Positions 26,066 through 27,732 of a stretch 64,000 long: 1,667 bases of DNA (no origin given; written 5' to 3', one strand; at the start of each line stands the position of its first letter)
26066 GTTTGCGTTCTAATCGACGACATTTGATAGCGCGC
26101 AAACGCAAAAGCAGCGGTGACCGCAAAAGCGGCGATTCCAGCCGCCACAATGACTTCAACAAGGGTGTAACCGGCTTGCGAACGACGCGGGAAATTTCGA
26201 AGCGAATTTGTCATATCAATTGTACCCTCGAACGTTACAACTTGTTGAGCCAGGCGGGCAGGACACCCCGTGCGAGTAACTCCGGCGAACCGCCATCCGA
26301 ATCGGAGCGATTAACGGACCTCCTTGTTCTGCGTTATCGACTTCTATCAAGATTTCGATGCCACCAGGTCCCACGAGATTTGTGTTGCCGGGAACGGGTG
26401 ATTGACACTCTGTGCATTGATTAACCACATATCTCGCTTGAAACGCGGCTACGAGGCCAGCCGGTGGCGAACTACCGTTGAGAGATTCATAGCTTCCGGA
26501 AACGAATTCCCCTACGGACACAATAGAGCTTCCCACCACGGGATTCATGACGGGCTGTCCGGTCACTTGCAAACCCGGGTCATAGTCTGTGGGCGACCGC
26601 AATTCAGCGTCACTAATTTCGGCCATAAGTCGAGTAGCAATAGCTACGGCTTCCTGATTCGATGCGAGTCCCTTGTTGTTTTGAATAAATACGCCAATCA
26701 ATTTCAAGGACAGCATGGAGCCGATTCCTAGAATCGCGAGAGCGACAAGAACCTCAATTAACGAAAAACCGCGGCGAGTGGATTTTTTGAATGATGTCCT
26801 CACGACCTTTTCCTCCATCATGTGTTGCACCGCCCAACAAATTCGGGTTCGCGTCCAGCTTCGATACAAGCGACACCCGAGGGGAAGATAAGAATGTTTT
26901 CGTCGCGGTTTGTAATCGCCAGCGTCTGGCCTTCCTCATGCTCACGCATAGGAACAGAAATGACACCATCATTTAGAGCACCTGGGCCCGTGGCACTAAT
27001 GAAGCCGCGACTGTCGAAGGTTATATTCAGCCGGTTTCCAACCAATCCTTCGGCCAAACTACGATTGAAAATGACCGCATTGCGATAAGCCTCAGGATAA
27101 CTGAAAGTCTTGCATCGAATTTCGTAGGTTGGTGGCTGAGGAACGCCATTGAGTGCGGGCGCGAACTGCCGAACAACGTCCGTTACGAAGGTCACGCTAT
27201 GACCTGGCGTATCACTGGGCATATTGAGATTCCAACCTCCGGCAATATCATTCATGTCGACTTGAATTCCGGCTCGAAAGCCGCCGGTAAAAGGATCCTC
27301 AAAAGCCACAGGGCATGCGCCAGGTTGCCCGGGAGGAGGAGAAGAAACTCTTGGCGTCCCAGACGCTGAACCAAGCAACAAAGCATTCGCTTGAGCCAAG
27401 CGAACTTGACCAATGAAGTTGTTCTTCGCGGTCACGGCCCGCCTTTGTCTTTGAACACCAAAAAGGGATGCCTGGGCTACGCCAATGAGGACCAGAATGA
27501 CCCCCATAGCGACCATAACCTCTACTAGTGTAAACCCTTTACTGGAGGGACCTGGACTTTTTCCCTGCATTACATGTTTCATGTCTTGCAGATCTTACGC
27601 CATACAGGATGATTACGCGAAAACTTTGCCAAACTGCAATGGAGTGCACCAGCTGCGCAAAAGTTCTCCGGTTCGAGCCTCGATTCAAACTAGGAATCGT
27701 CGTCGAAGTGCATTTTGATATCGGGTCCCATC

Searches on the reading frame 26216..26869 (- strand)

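Call 32: search_protein_families(library=pfam, proteins=[window:26216-26869:-], max_evalue=0.01)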
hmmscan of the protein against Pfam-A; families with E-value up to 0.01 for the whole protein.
window:26216-26869:- (217 aa): 1 family
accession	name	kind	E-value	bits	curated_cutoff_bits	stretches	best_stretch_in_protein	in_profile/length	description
PF07963.17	N_methyl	-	1.1e-08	34.7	21.2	1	30-53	2-25/27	Prokaryotic N-terminal methylation motif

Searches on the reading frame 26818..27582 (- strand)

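Call 32: search_protein_families(library=pfam, proteins=[window:26818-27582:-], max_evalue=0.01)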
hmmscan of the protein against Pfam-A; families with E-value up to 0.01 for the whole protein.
window:26818-27582:- (254 aa): 1 family
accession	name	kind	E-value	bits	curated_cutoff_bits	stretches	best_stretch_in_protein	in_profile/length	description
PF07963.17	N_methyl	-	2e-07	30.7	21.2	1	14-36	4-26/27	Prokaryotic N-terminal methylation motif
